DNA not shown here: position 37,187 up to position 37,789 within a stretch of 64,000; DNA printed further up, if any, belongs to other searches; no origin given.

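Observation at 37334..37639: Stand-alone PqqD-like RiPP-recognition-element gene upstream of a 2356-aa FG-GAP adhesin, with no maturase beside it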

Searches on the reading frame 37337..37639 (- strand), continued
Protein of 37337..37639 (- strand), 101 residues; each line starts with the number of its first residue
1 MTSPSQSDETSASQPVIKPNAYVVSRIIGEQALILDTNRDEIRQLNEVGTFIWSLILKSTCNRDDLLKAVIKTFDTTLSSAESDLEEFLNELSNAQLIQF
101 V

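Call 23: find_homologous_proteins(query=A1, max_evalue=0.001)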
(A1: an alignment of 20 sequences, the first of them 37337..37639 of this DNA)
Query A1 (20 sequences) (101 aa, profile of the alignment): 58 proteins with E <= 0.001 among 2136 candidates.
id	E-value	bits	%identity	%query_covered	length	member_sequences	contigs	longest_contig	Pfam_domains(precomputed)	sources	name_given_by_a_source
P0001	1.4e-43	165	96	100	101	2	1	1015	PF05402.19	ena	-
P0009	3.5e-43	164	74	96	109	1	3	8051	PF05402.19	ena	-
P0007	5.4e-43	163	76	96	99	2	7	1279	PF05402.19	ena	-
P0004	7.9e-43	163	77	96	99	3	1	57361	PF05402.19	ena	-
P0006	1.0e-42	162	76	95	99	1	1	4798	PF05402.19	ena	-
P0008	1.9e-42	161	74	96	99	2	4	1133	PF05402.19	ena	-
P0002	2.0e-42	161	89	100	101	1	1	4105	PF05402.19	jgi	jgi:hypothetical protein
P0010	2.4e-42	161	69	100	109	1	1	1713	PF05402.19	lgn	-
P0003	4.6e-42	160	81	96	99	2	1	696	PF05402.19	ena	-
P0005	1.2e-41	159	76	96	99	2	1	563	PF05402.19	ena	-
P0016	2.4e-41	158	58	99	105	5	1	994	PF05402.19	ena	-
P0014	2.8e-40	154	54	99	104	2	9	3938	PF05402.19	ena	-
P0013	2.9e-40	154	57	99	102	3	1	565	PF05402.19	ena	-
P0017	3.1e-40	154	54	99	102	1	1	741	PF05402.19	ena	-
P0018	8.5e-40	153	52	97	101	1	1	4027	PF05402.19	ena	-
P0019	4.8e-39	150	48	98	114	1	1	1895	PF05402.19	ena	-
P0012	1.3e-38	149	57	99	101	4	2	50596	PF05402.19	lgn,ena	-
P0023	2.0e-38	148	47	100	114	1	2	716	PF05402.19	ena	-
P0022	2.5e-38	148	52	82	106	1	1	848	PF05402.19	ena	-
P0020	2.7e-38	148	49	97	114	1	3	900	PF05402.19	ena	-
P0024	6.8e-38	147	52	85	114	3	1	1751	PF05402.19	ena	-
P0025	7.8e-38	147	52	90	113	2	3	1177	PF05402.19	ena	-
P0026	8.2e-38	146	51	91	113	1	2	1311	PF05402.19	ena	-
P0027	8.6e-38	146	51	91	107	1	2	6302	PF05402.19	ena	-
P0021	9.5e-38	146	52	97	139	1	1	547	PF05402.19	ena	-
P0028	1.1e-37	146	56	85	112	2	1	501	PF05402.19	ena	-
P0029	1.1e-37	146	55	90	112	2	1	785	PF05402.19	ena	-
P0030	1.1e-37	146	56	85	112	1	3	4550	PF05402.19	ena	-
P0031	1.4e-37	146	52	91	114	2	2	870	PF05402.19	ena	-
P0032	3.3e-37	144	58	99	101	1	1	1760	PF05402.19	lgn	-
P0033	6.5e-37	144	47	98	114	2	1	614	PF05402.19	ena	-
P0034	7.1e-37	143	51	91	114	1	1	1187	PF05402.19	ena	-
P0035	7.7e-37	143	50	85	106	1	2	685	PF05402.19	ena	-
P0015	1.2e-36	143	57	97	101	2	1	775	PF05402.19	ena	-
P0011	4.9e-36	141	74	85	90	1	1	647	PF05402.19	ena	-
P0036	5.2e-36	141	58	99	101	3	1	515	PF05402.19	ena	-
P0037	1.3e-35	139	52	97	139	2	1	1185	PF05402.19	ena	-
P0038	1.7e-35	139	54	89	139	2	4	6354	PF05402.19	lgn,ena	-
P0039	4.0e-35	138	57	97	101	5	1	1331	PF05402.19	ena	-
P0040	8.4e-35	137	52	87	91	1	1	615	PF05402.19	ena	-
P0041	5.8e-33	131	54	86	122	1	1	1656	PF05402.19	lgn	-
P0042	7.0e-31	124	51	83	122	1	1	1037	PF05402.19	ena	-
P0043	7.4e-31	124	51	83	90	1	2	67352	PF05402.19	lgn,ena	-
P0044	7.6e-30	121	53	74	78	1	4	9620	PF05402.19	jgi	jgi:hypothetical protein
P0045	1.1e-29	120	51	83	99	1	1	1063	PF05402.19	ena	-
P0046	1.4e-29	120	46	94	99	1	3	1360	PF05402.19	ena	-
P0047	1.5e-29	120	47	97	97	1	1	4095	PF05402.19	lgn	-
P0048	4.0e-29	119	47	97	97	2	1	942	PF05402.19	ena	-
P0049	5.5e-22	96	42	84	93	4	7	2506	PF05402.19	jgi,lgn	jgi:hypothetical protein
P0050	1.0e-21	95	42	84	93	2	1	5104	PF05402.19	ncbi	-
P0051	1.0e-20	92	41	84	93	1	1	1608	PF05402.19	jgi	jgi:hypothetical protein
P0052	1.9e-20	91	40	83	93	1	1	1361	PF05402.19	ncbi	-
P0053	4.5e-19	86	44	80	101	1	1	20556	PF05402.19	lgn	-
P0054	6.3e-19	86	39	86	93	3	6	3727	PF05402.19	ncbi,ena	-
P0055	1.5e-17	81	37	88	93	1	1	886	PF05402.19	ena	-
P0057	1.2e-12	66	34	84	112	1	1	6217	PF05402.19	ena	-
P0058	2.5e-10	58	32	81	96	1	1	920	PF05402.19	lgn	-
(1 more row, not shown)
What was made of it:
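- On PqqD family / RiPP recognition element (PF05402): All 58 homologues carry PF05402 except one fragment (call 23).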

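Call 24: find_encoding_contigs(protein=P0043, flank=10000, max_places=2)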
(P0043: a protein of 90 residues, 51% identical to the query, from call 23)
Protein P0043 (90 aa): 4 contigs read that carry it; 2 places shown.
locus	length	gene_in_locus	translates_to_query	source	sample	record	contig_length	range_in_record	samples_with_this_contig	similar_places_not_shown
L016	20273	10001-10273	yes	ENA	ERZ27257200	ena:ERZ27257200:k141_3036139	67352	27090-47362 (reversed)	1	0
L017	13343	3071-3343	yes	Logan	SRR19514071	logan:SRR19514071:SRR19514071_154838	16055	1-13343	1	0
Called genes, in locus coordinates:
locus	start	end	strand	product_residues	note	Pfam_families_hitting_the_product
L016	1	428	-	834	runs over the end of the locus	-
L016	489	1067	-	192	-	-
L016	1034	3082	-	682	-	-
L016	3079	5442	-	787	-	PF00498:FHA (weak)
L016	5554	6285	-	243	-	PF01255:Prenyltransf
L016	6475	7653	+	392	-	PF02771:Acyl-CoA_dh_N, PF02770:Acyl-CoA_dh_M, PF00441:Acyl-CoA_dh_1, PF08028:Acyl-CoA_dh_2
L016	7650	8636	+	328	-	PF00849:PseudoU_synth_2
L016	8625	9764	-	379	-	-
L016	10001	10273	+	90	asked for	PF05402:PqqD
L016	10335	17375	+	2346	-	PF19077:Big_13 (faint), PF01839:FG-GAP (faint), PF13517:FG-GAP_3 (weak)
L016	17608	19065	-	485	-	-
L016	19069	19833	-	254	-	PF00535:Glycos_transf_2, PF13641:Glyco_tranf_2_3 (weak)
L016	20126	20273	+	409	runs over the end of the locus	PF16697:Yop-YscD_cpl, PF00498:FHA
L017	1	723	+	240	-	?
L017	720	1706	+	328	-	PF00849:PseudoU_synth_2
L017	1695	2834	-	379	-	-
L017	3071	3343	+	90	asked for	PF05402:PqqD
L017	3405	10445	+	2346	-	PF19077:Big_13 (faint), PF01839:FG-GAP (faint), PF13517:FG-GAP_3 (weak)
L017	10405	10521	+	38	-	-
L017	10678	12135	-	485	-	-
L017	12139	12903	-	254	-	PF00535:Glycos_transf_2, PF13641:Glyco_tranf_2_3 (weak)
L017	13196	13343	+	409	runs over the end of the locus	PF16697:Yop-YscD_cpl, PF00498:FHA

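Call 25: find_encoding_contigs(protein=P0053, flank=10000, max_places=2)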
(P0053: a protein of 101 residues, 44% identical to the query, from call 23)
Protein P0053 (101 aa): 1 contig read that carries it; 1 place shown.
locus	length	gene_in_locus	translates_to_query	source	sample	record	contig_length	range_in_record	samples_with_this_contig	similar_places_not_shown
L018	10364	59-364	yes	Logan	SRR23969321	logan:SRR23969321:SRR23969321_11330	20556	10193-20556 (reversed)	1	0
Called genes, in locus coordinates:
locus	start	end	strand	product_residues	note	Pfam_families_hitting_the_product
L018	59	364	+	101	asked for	PF05402:PqqD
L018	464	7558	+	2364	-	PF09136:Glucodextran_B (faint), PF19077:Big_13 (faint), PF17936:Big_6 (faint)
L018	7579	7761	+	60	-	-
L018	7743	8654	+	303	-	PF27840:ScmC (weak)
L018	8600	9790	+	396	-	PF04055:Radical_SAM, PF13186:SPASM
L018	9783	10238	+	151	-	-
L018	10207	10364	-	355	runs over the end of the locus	-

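Call 26: find_encoding_contigs(protein=P0050, flank=10000, max_places=2)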
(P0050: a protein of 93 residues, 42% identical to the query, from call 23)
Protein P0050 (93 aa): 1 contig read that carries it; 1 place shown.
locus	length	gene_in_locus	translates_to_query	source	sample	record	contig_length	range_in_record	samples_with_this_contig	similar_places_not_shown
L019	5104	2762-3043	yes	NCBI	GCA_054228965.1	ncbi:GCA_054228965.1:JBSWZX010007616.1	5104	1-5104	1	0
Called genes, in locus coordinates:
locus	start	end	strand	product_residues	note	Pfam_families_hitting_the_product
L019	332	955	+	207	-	PF00440:TetR_N, PF08359:TetR_C_4, PF17932:TetR_C_24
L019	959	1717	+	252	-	PF01012:ETF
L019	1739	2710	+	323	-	PF01012:ETF, PF00766:ETF_alpha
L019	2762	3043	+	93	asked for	PF05402:PqqD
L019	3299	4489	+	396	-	PF19077:Big_13 (faint)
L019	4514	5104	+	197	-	?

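Call 27: find_encoding_contigs(protein=P0057, flank=10000, max_places=2)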
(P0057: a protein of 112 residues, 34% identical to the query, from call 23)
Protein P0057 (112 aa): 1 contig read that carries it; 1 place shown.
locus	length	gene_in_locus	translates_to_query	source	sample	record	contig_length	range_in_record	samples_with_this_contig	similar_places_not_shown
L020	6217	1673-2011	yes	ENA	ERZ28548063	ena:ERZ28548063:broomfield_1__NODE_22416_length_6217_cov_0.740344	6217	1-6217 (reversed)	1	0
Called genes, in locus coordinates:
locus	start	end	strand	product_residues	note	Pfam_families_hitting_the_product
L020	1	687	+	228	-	?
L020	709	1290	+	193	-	PF01012:ETF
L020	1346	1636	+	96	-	PF00766:ETF_alpha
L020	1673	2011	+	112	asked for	PF05402:PqqD (weak)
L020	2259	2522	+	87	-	-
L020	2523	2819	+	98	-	-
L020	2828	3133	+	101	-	-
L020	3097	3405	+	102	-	-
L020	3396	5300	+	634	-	PF19077:Big_13 (faint)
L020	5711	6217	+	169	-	?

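Call 38: find_encoding_contigs(protein=P0044, flank=10000, max_places=3)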
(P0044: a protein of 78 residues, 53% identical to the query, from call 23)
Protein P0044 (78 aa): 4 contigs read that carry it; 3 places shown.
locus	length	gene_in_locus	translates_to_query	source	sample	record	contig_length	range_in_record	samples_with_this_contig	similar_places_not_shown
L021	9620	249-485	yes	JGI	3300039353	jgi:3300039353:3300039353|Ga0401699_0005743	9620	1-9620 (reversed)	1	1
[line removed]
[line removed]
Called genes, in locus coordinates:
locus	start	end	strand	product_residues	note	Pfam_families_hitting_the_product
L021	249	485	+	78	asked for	PF05402:PqqD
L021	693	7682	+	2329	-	PF19077:Big_13 (faint), PF01839:FG-GAP (faint), PF13517:FG-GAP_3 (weak)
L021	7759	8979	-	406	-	PF14226:DIOX_N, PF03171:2OG-FeII_Oxy (weak)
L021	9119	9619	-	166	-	?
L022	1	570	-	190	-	?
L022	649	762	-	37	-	-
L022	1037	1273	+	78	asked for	PF05402:PqqD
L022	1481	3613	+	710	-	PF19077:Big_13 (faint)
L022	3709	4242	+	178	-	?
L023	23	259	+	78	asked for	PF05402:PqqD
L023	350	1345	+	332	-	?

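Call 41: search_protein_families(library=ncbifam, proteins=[L018:59-364:+, L018:7579-7761:+, L018:7743-8654:+, L018:8600-9790:+, L018:9783-10238:+], max_evalue=0.01)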
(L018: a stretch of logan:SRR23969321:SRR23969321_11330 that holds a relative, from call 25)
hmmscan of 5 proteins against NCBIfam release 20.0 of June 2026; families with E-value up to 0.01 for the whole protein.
L018:59-364:+ (101 aa): 5 families
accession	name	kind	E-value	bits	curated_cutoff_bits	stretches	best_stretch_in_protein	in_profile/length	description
TIGR04248.1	SCM_PqqD_rel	equivalog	8.2e-10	38.8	100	1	29-98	13-81/84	SynChlorMet cassette protein ScmD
NF033536.1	lasso_PqqD_Bac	exception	5.2e-07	29.7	80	1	28-99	17-87/88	lasso peptide biosynthesis PqqD family chaperone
NF033530.1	lasso_PqqD_Strm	exception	3.4e-06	27.2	70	1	25-96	6-76/78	lasso peptide biosynthesis PqqD family chaperone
TIGR04302.1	geo_PqqD_fam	equivalog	8.3e-06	26.2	100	1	43-99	47-101/102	GeoRSP system PqqD family peptide chaperone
TIGR04353.1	PqqD_rel_X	equivalog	2.1e-05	25.4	35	1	29-99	2-74/74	HPr-rel-A system PqqD family peptide chaperone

L018:7579-7761:+ (60 aa): 0 families

L018:7743-8654:+ (303 aa): 2 families
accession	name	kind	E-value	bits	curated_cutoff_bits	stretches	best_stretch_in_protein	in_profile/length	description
TIGR04249.1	SCM_chp_ScmC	equivalog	3.4e-06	26.6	125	1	119-181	124-188/292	SynChlorMet cassette protein ScmC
TIGR04352.1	HprK_rel_A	equivalog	0.00031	19.9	200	1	117-166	93-144/280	HprK-related kinase A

L018:8600-9790:+ (396 aa): 44 families (the best 25 are shown)
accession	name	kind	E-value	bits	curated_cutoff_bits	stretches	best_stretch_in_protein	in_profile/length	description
TIGR04055.1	rSAM_NirJ2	equivalog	3.7e-36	125.3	500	1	2-293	3-304/326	putative heme d1 biosynthesis radical SAM protein NirJ2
TIGR04545.1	rSAM_ahbD_hemeb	equivalog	2e-33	116.3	500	2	2-165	3-170/339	heme b synthase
TIGR04053.2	TIGR04053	equivalog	9.7e-31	107.3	395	2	2-163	11-178/366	TIGR04053 family radical SAM/SPASM domain-containing protein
TIGR04051.1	rSAM_NirJ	equivalog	5e-24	84.9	515.45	2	3-148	6-153/354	heme d1 biosynthesis radical SAM protein NirJ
TIGR04303.1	GeoRSP_rSAM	equivalog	1.8e-22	80.3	400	1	2-158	8-164/325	GeoRSP system radical SAM/SPASM protein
TIGR03962.1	mycofact_rSAM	equivalog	5.6e-22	78.4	265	1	1-166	14-181/339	mycofactocin radical SAM maturase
TIGR04546.1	rSAM_ahbC_deAc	equivalog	8.7e-22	77.4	650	1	3-143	43-185/390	12,18-didecarboxysiroheme deacetylase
TIGR04250.1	SCM_rSAM_ScmE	equivalog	3e-20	72.4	400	2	3-148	7-155/358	SynChlorMet cassette radical SAM/SPASM protein ScmE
TIGR02109.1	PQQ_syn_pqqE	equivalog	5e-20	71.7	381.35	1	4-314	12-333/358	pyrroloquinoline quinone biosynthesis protein PqqE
NF045574.1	sacti_mat_StsB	exception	2.8e-19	69.3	625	1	4-314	101-417/466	StsB family radical SAM/SPASM domain sactipeptide maturase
TIGR03913.1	rad_SAM_trio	equivalog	1.2e-18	66.8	591.75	1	3-146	23-167/477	GDL motif peptide-associated radical SAM/SPASM maturase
TIGR04054.1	rSAM_NirJ1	equivalog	2.7e-18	65.8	650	1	3-105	40-145/387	putative heme d1 biosynthesis radical SAM protein NirJ1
TIGR04340.1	rSAM_ACGX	hypoth_equivalog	4.5e-18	65.6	400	1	2-148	6-159/341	radical SAM/SPASM domain protein, ACGX system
TIGR02668.1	moaA_archaeal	equivalog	7.5e-18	64.5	325.25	1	4-125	15-138/303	GTP 3',8-cyclase MoaA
TIGR04347.1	pseudo_SAM_Halo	equivalog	1.8e-16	60.4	525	1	3-102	42-144/390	TIGR04347 family pseudo-SAM/SPASM protein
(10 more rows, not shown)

L018:9783-10238:+ (151 aa): 1 family
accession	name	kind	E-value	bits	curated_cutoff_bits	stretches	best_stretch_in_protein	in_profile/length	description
TIGR02228.1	sigpep_I_arch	equivalog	0.0022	17.9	51.85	1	28-105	37-120/158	signal peptidase I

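Call 43: predict_structure(alignment_id=A2)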
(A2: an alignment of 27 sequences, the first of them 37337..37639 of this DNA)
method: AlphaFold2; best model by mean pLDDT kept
length: 101 residues; sequences in the alignment: 27
mean_pLDDT: 74.8   pTM: 0.56
mean pLDDT of the five models: 74.8, 74.7, 73.6, 72.8, 70.9
residues with pLDDT >= 90: 0; 70-90: 82; 50-70: 8; < 50: 11
segments of 3 or more residues with pLDDT < 50: 1-3, 5-12
pLDDT, mean of each block of 10 residues (from residue 1): 44 65 78 78 82 78 79 82 83 79 67
secondary structure, 60 per line:
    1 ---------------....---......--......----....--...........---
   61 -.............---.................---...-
elements in order: E16-19 E23-28 E31-36 E41-44 H47-57 H63-74 H78-94 E98-100
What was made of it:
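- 37334..37639 (-): Gene for a discrete 101-aa PqqD-family RiPP recognition element (RRE). It has no signal peptide and is acidic (about 15 D/E against 8 K/R). AF2 model with pLDDT 74.8 and strand-strand-strand-helix-helix-helix topology (call 43).
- On PqqD family / RiPP recognition element (PF05402): The AF2 model has strands 23-28, 31-36 and 41-44 and helices 47-57, 63-74 and 78-94, with pLDDT 74.8 (call 43).
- The AF2 topology is beta3-alpha3 (call 43).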
